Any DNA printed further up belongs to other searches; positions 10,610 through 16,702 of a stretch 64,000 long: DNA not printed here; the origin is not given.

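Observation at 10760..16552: PolC is about 490 aa longer than canonical PolC because of at least five in-frame insertions that do not look like inteins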

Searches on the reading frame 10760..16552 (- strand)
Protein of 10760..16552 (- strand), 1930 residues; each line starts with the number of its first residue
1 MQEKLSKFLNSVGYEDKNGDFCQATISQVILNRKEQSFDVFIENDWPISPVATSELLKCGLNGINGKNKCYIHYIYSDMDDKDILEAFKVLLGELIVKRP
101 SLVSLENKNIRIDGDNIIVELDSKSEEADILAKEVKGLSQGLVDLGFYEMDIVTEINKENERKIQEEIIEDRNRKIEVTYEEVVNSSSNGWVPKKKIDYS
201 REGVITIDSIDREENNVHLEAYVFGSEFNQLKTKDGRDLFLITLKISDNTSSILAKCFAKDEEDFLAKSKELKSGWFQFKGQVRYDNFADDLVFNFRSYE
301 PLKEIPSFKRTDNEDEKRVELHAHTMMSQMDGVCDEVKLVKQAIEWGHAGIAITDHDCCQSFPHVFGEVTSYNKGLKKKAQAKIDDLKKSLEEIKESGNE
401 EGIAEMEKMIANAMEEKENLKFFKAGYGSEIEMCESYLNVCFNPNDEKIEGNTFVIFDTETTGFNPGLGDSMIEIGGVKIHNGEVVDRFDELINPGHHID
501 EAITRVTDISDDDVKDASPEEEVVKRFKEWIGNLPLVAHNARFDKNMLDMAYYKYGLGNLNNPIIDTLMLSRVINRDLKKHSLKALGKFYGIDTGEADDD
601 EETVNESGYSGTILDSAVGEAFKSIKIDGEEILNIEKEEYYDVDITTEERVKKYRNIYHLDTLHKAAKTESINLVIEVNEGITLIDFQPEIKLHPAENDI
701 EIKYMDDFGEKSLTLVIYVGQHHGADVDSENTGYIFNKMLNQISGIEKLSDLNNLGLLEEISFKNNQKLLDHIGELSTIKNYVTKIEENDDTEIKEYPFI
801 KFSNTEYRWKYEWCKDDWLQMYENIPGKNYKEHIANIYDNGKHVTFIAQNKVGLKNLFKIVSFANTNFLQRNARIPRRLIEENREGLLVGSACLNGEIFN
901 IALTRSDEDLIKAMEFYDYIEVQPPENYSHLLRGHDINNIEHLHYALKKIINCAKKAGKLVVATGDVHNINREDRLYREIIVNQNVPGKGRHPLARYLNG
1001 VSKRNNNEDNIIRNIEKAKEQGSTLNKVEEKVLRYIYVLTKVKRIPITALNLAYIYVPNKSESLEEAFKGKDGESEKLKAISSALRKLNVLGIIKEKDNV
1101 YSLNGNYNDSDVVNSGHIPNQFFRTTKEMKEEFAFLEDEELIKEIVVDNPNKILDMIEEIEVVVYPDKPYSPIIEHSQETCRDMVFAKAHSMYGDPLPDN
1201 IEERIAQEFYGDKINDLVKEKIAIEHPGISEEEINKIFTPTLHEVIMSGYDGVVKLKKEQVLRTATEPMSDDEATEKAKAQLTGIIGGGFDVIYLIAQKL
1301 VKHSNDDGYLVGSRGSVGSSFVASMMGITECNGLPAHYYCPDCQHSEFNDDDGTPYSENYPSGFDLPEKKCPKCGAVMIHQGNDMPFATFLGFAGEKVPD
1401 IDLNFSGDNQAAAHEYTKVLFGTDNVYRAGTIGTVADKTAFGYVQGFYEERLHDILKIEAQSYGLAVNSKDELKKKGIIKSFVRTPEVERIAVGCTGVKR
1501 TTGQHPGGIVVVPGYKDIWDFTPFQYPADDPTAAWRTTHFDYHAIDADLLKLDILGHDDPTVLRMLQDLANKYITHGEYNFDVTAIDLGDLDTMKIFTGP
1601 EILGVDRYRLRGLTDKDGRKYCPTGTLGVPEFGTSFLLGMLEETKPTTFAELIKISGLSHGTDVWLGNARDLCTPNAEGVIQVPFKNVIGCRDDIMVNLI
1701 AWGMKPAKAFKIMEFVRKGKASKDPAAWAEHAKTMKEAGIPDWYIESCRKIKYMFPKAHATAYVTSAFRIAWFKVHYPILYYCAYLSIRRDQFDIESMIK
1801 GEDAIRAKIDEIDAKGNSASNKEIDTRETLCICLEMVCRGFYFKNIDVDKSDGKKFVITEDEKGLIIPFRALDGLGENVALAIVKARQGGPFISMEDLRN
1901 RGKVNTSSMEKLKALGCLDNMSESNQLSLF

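Call 3: search_protein_families(library=pfam, proteins=[window:10760-16552:-], max_evalue=0.01)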
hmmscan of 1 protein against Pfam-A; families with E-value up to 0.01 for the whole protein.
window:10760-16552:- (1930 aa): 8 families
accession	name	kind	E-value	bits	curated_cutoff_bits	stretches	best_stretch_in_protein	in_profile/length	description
PF07733.18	DNA_pol3_alpha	-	1.2e-52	179.6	23.9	1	1261-1556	11-260/260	Bacterial DNA polymerase III alpha NTPase domain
PF00929.31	RNase_T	-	2.9e-29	103.2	24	1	455-595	1-148/164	Exonuclease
PF17657.6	DNA_pol3_finger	-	2.6e-22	79.3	22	1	1560-1737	2-164/166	Bacterial DNA polymerase III alpha subunit finger domain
PF02811.25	PHP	-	3.6e-19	70.1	26.4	2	839-915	70-146/164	PHP domain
PF14579.12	HHH_6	-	1.8e-14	54.2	25.6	1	1844-1924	5-86/90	Helix-hairpin-helix motif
PF12836.13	HHH_3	-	0.00099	19.6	27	1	1872-1913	19-61/65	Helix-hairpin-helix motif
PF16473.11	Rv2179c-like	-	0.0018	18.5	27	1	455-557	3-123/177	3'-5' exoribonuclease Rv2179c-like domain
PF13482.12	RNase_H_2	-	0.0065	16.9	22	0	455-595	1-118/165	RNase_H superfamily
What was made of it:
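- Checked: Pfam finds PHP (split), RNase_T, DNA_pol3_alpha, the finger domain and HHH_6 (call 3).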

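Call 4: search_solved_structures(query=window:10760-16552:-, show_alignments=1)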
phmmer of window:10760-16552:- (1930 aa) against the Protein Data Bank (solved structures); distinct sequences matched with E-value up to 0.001: 21.
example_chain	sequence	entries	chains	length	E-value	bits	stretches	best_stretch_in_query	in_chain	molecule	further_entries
9qpc_A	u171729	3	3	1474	0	1076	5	1278-1930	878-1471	DNA polymerase III PolC-type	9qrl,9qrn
3f2b_A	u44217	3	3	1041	1.5e-295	987.5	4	1281-1930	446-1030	DNA-directed DNA polymerase III alpha chain | GEOBACILLUS KAUSTOPHILUS DNA POLC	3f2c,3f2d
4jom_A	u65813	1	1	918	8e-24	86.5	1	1384-1791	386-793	DNA polymerase III subunit alpha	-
2hnh_A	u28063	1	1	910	2.5e-21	78.2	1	1384-1791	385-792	DNA polymerase III alpha subunit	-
5m1s_A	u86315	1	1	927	2.8e-21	78.1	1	1384-1791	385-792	DNA polymerase III subunit alpha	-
2hqa_A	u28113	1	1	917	2.9e-21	78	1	1384-1791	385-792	DNA polymerase III alpha subunit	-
5fku_A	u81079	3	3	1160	1.4e-20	75.8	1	1384-1791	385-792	DNA POLYMERASE III SUBUNIT ALPHA | DNA POLYMERASE III ALPHA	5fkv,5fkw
2hpi_A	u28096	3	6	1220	5e-20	73.9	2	1387-1614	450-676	DNA polymerase III alpha subunit | DNA polymerase III subunit alpha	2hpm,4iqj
3e0d_A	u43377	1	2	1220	9.5e-20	73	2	1387-1614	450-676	DNA polymerase III subunit alpha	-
2p1j_A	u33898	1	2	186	4.9e-18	67.3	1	448-590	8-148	DNA polymerase III polC-type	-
5lew_A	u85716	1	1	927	1.9e-16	62.1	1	842-974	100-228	DNA polymerase III subunit alpha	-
7pu7_A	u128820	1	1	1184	5.6e-16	60.5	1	842-974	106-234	DNA polymerase III subunit alpha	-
8fyc_K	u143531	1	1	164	1.6e-10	42.4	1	454-573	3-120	DEDDh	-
8fy9_A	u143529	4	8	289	2.7e-10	41.7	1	451-573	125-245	Cas2-DEDDh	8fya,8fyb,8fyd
8h18_A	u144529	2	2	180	8e-10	40.1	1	453-594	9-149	DnaQ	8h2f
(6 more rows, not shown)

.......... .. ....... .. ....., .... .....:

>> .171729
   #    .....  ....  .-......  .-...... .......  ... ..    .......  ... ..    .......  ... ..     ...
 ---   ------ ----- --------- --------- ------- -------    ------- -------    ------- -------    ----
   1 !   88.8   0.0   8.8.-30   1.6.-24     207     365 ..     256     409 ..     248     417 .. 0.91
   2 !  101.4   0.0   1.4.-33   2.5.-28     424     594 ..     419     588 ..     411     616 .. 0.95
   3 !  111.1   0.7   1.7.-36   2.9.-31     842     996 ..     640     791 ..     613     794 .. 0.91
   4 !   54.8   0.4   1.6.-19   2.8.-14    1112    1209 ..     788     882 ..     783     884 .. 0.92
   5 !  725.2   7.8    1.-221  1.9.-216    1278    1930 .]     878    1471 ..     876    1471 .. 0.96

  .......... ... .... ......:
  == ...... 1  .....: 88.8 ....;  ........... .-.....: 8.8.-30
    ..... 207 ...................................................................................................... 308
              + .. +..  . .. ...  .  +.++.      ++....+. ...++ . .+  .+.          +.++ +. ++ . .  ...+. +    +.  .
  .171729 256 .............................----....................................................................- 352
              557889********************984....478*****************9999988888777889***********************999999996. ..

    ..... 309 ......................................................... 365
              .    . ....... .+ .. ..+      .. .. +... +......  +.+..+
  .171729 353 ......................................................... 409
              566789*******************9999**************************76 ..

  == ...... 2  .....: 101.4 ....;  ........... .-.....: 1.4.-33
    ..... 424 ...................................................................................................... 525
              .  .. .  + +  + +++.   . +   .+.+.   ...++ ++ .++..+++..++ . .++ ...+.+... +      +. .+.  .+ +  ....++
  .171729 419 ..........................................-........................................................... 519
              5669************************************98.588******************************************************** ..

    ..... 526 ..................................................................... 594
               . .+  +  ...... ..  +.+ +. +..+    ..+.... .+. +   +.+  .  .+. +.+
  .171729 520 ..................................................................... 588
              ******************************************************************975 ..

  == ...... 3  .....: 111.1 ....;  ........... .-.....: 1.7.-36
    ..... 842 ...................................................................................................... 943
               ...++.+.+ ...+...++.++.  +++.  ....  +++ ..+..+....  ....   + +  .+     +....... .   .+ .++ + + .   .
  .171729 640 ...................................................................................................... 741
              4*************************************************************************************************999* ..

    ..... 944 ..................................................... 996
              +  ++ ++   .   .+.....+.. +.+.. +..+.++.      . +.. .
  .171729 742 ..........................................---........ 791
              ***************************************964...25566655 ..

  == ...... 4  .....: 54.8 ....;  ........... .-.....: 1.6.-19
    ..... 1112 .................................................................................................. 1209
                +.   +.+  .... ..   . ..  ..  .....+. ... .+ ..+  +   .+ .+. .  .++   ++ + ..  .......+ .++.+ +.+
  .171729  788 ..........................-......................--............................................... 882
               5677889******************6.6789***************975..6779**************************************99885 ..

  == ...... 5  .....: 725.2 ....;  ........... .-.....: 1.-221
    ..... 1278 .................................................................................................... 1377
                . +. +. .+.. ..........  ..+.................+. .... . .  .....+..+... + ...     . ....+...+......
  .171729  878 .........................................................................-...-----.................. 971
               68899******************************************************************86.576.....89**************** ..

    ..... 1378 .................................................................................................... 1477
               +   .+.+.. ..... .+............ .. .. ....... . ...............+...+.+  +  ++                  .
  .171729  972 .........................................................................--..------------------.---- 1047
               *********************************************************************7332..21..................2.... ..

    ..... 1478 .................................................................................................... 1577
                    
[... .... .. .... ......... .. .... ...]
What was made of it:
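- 15284..15457 (-): Insert A (aa 366-423). A K/E-rich, probably helical-hairpin expansion of the PHP loop between the ITDHD strand/helix and the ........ strand. The reference and many relatives have 9-18 aa here. Unaligned gap against 9qpc (call 4).
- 12722..12925 (-): Insert E (aa 1210-1277). An acidic, probably helical insertion at the start of the palm, between ...RIAQEF and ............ Old: shared by all RF39-like PolCs examined. Gap against 9qpc (call 4).
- Checked: Insertion boundaries. phmmer against E. faecium PolC (9qpc_A, 1474 aa) aligns five blocks: q207-365, 424-594, 842-996, 1112-1209 and 1278-1930 (call 4).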
